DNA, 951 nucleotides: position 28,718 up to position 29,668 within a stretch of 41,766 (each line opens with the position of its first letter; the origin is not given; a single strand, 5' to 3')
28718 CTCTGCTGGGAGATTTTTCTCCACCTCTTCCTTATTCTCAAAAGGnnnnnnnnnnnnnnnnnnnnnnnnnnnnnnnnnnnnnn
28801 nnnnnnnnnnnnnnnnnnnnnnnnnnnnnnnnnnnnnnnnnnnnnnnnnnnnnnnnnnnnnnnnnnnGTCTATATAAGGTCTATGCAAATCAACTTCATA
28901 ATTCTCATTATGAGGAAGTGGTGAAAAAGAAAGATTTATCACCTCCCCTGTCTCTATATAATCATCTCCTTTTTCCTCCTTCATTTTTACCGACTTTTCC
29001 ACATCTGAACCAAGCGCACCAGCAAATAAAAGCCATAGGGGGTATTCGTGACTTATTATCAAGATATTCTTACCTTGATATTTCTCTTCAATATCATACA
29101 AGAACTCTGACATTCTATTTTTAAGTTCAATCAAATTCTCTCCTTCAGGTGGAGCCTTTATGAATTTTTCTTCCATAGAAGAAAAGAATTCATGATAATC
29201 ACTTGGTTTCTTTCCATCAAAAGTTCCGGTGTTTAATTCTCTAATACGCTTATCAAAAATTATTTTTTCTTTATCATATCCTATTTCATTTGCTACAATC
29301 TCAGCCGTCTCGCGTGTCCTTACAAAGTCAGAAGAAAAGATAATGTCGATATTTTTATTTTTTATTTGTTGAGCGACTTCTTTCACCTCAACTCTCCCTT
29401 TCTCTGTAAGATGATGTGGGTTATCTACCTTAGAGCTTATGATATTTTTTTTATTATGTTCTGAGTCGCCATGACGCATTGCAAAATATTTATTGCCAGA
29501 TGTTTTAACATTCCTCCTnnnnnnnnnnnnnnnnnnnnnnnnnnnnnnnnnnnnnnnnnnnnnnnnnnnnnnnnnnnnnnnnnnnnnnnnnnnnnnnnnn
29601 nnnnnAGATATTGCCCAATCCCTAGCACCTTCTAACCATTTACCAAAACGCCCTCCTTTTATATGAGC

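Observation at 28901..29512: IleRS with an in-frame histidine-phosphatase (PGAM-type) domain nested inside its zinc knuckle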

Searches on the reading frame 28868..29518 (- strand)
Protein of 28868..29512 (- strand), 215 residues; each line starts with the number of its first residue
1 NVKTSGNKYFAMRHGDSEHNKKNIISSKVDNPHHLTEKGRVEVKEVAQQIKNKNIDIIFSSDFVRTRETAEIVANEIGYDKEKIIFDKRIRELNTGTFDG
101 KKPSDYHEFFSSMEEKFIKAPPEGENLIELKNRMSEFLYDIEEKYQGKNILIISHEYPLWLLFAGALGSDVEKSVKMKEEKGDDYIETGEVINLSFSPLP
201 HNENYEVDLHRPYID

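Call 3: search_protein_families(library=pfam, proteins=[window:28901-29512:-], max_evalue=0.01)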
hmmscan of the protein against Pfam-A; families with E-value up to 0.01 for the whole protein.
window:28901-29512:- (204 aa): 2 families
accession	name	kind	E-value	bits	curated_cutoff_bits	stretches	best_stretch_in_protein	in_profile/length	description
PF00300.27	His_Phos_1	-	1.4e-34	119.9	21.7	1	11-174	3-166/194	Histidine phosphatase superfamily (branch 1)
PF01297.22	ZnuA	-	0.0042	17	29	1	37-87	191-237/263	Zinc-uptake complex component A periplasmic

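Call 4: search_protein_families(library=ncbifam, proteins=[window:28901-29512:-], max_evalue=0.01)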
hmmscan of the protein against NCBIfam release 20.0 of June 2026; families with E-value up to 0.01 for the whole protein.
window:28901-29512:- (204 aa): 21 families
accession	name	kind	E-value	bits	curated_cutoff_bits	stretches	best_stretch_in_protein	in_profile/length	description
NF038349.1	dPGM_arch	equivalog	9.5e-26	90.9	225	1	12-169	4-151/194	2,3-diphosphoglycerate-dependent phosphoglycerate mutase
NF005567.0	PRK07238.1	equivalog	4e-23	82.4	326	1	6-177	177-348/378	bifunctional RNase H/acid phosphatase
TIGR03162.1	ribazole_cobC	equivalog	2.6e-22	79.1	162.9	1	12-182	4-171/176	alpha-ribazole phosphatase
NF002901.0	PRK03482.1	equivalog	1.5e-21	77.1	261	1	10-169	5-164/215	2,3-diphosphoglycerate-dependent phosphoglycerate mutase GpmB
NF045917.1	PhserinePhPspA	equivalog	5.1e-21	75.3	350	1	8-173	3-168/211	phosphoserine phosphatase PspA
NF011580.0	PRK15004.1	equivalog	6.4e-15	55.7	250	1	8-171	2-165/203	adenosylcobalamin/alpha-ribazole phosphatase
NF009994.0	PRK13463.1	equivalog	1.3e-14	54.4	277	1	10-172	6-168/203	phosphoserine phosphatase 1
NF002217.0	PRK01112.1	equivalog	2e-14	53.5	320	1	11-86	6-79/228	2,3-bisphosphoglycerate-dependent phosphoglycerate mutase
NF002339.0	PRK01295.1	equivalog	1.9e-12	47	316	1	12-158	8-161/206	2,3-bisphosphoglycerate-dependent phosphoglycerate mutase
TIGR03848.1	MSMEG_4193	subfamily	2.5e-11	43.4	203.85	1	12-171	5-168/204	MSMEG_4193 family putative phosphomutase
NF010718.0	PRK14120.1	equivalog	1.3e-10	41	366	1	8-111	6-109/249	phosphoglyceromutase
TIGR00249.1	sixA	equivalog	5e-10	39.4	74.5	1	10-82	4-72/154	phosphohistidine phosphatase SixA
TIGR01258.1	pgm_1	subfamily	1.6e-08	34.3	81.7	1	11-101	5-95/245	2,3-bisphosphoglycerate-dependent phosphoglycerate mutase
NF010716.0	PRK14118.1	equivalog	4.7e-06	26.1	409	1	12-79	6-73/227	2,3-diphosphoglycerate-dependent phosphoglycerate mutase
NF010713.0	PRK14115.1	equivalog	6.3e-06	25.7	305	1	11-100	6-95/248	2,3-diphosphoglycerate-dependent phosphoglycerate mutase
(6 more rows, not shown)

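Call 15: find_related_loci(query=A2, collection=genome_contigs, flank=6000)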
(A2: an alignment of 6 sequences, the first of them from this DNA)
Query A2 (217 aa) in genome_contigs; peptide patterns used: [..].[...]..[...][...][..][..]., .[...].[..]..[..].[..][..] (x = any residue, [..] = any of these).
599 stretches matched a pattern (row limit reached: there are more); 584 encode a relative of the query (tblastn E <= 1e-3); the best 80 are kept; 80 distinct loci.
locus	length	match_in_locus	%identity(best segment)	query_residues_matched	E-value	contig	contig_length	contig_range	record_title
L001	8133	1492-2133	78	4-217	2e-117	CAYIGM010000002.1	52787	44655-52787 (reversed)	MAG TPA_asm: uncultured Candidatus Saccharibacteria bacterium isolate ERP119705_co22_125 genome assembly, contig: NODE_3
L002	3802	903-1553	75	1-217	2e-116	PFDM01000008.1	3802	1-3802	MAG: Parcubacteria group bacterium CG10_big_fil_rev_8_21_14_0_10_38_31 CG10_8_21_14_0.10_scaffold_34307_c, whole genome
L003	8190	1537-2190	60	1-217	1e-90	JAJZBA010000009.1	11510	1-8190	MAG: bacterium isolate HSP1.bin6 NODE_3771_length_11510_cov_2.882193, whole genome shotgun sequence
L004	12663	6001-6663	61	1-217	3e-90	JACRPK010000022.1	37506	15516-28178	MAG: Candidatus Wolfebacteria bacterium isolate NC_groundwater_1985_Pr3_S-0.2um_36_7 scaffold_902898, whole genome shotg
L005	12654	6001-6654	62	1-217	6e-89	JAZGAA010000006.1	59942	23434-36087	MAG: Candidatus Paceibacterota bacterium isolate SCS1bin.15 SCS1bin.15_6, whole genome shotgun sequence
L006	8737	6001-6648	59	1-217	5e-88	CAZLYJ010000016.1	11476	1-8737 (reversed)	MAG TPA_asm: uncultured Candidatus Saccharibacteria bacterium isolate SRP050083_co3_77 genome assembly, contig: NODE_509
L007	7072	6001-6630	59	7-217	2e-85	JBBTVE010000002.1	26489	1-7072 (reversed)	MAG: Patescibacteria group bacterium isolate H52-bin098_1 H52_bin098_1_000000000002, whole genome shotgun sequence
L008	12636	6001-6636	59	1-217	2e-84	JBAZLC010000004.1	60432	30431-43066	MAG: Candidatus Paceibacterota bacterium isolate SO_2017_LW4_159 scaffold_1328_c1_LW137-91_2017, whole genome shotgun se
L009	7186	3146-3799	57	1-217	2e-83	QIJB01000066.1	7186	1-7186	MAG: Candidatus Campbellbacteria bacterium isolate SZUA-82 Ga0063293_10013842, whole genome shotgun sequence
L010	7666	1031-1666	60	1-217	7e-82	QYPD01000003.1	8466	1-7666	MAG: Spirochaetia bacterium isolate PowLak16_MAG37 c_000000121988, whole genome shotgun sequence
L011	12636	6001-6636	58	1-217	7e-82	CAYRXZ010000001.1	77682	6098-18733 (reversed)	MAG TPA_asm: uncultured Candidatus Saccharibacteria bacterium isolate SRP178699_co1_226 genome assembly, contig: NODE_22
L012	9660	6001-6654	59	1-217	4e-82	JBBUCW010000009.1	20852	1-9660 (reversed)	MAG: Patescibacteria group bacterium isolate H51-bin166_1 H51_bin166_1_000000000009, whole genome shotgun sequence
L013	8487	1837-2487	56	1-217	2e-81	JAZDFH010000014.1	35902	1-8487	MAG: bacterium isolate MEGAHIT-group-0.198 k141_12896606, whole genome shotgun sequence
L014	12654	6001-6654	55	1-217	1e-80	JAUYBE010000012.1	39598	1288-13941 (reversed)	MAG: bacterium isolate C19_maxbin.019_sub C19_k141_61412, whole genome shotgun sequence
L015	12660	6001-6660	56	1-217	9e-81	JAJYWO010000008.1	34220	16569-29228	MAG: bacterium isolate FK3.bin121 NODE_2392_length_34220_cov_1.317162, whole genome shotgun sequence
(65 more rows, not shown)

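Call 52: predict_structure(alignment_id=A5)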
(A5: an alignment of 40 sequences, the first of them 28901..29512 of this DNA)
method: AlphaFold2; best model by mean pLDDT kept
length: 204 residues; sequences in the alignment: 40
mean_pLDDT: 91.6   pTM: 0.89
mean pLDDT of the five models: 91.6, 91.4, 91.2, 90.8, 89.1
residues with pLDDT >= 90: 155; 70-90: 39; 50-70: 7; < 50: 3
segments of 3 or more residues with pLDDT < 50: none
pLDDT, mean of each block of 10 residues (from residue 1): 79 95 90 95 97 97 98 98 98 96 96 94 96 93 95 96 81 87 87 81 50
secondary structure, 60 per line:
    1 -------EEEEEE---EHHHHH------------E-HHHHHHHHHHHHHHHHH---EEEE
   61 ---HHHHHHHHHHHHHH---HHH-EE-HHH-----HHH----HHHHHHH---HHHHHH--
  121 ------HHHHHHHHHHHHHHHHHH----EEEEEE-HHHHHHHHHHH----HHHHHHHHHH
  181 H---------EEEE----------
elements in order: E8-13 H18-22 H37-53 E57-60 H64-77 H103-109 H113-118 H127-144 E149-154 H156-166 H171-181 E191-194

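Call 57: fold_search(model_id=the predicted structure, library=pdb)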
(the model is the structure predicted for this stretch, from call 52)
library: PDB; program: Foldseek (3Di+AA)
matches with E <= 10: 953; with E <= 0.001: 293
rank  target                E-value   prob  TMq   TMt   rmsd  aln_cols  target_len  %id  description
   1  4ij6_B                2.6e-14  1.00  0.74  0.74   2.2       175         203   25  Crystal Structure of a Novel-type Phosphoserine Phosphatase Mutant (H9A) from <i>Hydrogenobacter thermophilus</i> TK-6 (released 2013-03-20)
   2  4ij6_A                3.1e-14  1.00  0.73  0.72   2.2       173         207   25  Crystal Structure of a Novel-type Phosphoserine Phosphatase Mutant (H9A) from <i>Hydrogenobacter thermophilus</i> TK-6 (released 2013-03-20)
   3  4ij5_A                2.2e-13  1.00  0.73  0.71   2.1       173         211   26  Crystal Structure of a Novel-type Phosphoserine Phosphatase from <i>Hydrogenobacter thermophilus</i> TK-6 (released 2013-03-20)
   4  9mmh_A                3.3e-13  1.00  0.75  0.76   3.1       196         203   26  HFP (histidine family phosphatase) that catalyzes essential dephosphorylation for riboflavin biosynthesis (released 2025-04-09)
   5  1h2e                  9.1e-13  1.00  0.71  0.70   2.3       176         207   25  BACILLUS STEAROTHERMOPHILUS PHOE (previously known as yhfr) in complex with phosphate (released 2002-08-12)
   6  3dcy                  2.1e-12  1.00  0.70  0.59   4.3       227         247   20  Crystal Structure a TP53-induced glycolysis and apoptosis regulator protein from Homo sapiens. (released 2008-07-15)
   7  1fzt_MODEL_1_A        2.7e-12  1.00  0.76  0.74   2.8       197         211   25  SOLUTION STRUCTURE AND DYNAMICS OF AN OPEN B-SHEET, GLYCOLYTIC ENZYME-MONOMERIC 23.7 KDA PHOSPHOGLYCERATE MUTA (released 2001-03-14)
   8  6m1x_C                2.9e-12  1.00  0.66  0.68   6.3       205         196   25  Crystal structure of Phosphoserine Phosphatase in complex with 3-Phosphoglyceric Acid from Entamoeba histolytica (released 2021-03-03)
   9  4qih_A                3.3e-12  1.00  0.72  0.70   2.6       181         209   19  The structure of mycobacterial glucosyl-3-phosphoglycerate phosphatase Rv2419c complexes with VO3 (released 2014-06-11)
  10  6s2q_D                4.8e-12  1.00  0.72  0.71   2.4       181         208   20  Mycobacterial hydrolase 1 (released 2020-07-22)
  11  3d8h_A                6.2e-12  1.00  0.74  0.66   6.5       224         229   21  Crystal structure of phosphoglycerate mutase from Cryptosporidium parvum, cgd7_4270 (released 2008-07-15)
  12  3d8h_B                7.5e-12  1.00  0.72  0.63   6.6       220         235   21  Crystal structure of phosphoglycerate mutase from Cryptosporidium parvum, cgd7_4270 (released 2008-07-15)
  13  2f90_A                8.5e-12  1.00  0.70  0.57   7.6       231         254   21  Crystal structure of bisphosphoglycerate mutase in complex with 3-phosphoglycerate and AlF4- (released 2006-10-24)
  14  3e9e_A                1.0e-11  1.00  0.66  0.56   4.3       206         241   17  Structure of full-length H11A mutant form of TIGAR from Danio rerio (released 2008-12-16)
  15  3e9e_B                1.1e-11  1.00  0.68  0.59   3.8       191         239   18  Structure of full-length H11A mutant form of TIGAR from Danio rerio (released 2008-12-16)
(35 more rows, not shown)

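Call 75: search_protein_representatives(protein=window:28868-29512:-)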
Query: 215 residues. Proteins with E-value up to 0.001 (for the whole library): 14387; up to 1e-10: 1870; up to 1e-30: 128. The best 150 are listed.
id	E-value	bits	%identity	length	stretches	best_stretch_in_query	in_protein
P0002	6.3e-71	255.0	57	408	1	4-215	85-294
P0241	7.5e-64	231.9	52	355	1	3-214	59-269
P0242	2.6e-62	226.9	51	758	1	3-215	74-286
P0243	5.2e-62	225.9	57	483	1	36-215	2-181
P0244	5.9e-58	212.6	47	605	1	5-215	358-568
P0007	1.4e-57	211.4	45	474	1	4-215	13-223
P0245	1.1e-56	208.5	48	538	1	4-215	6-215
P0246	6.6e-56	205.9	48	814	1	2-215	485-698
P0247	8.0e-56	205.7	52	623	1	5-215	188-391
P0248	9.8e-56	205.4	47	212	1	4-210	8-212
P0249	4.7e-53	196.6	46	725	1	2-215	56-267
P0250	6.4e-53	196.2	49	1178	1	6-215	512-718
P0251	4.3e-52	193.5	49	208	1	3-202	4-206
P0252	7.8e-52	192.7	45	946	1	5-215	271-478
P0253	6.4e-50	186.4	43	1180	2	2-215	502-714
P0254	4.1e-49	183.8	44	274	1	2-215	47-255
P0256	5.5e-49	183.3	36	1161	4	9-158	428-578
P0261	4.0e-46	174.0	42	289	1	2-215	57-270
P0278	4.1e-41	157.6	43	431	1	4-196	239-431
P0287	1.6e-38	149.1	44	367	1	2-170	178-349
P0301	3.5e-36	141.5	40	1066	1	7-215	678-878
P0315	3.2e-34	135.1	46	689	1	6-179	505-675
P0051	1.2e-32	129.9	42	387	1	5-176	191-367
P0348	8.6e-32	127.2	46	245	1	2-150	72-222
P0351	1.2e-31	126.7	38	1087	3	6-161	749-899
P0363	1.3e-30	123.3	39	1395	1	2-215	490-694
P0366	1.8e-30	122.9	35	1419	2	9-162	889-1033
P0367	1.8e-30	122.9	37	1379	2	4-155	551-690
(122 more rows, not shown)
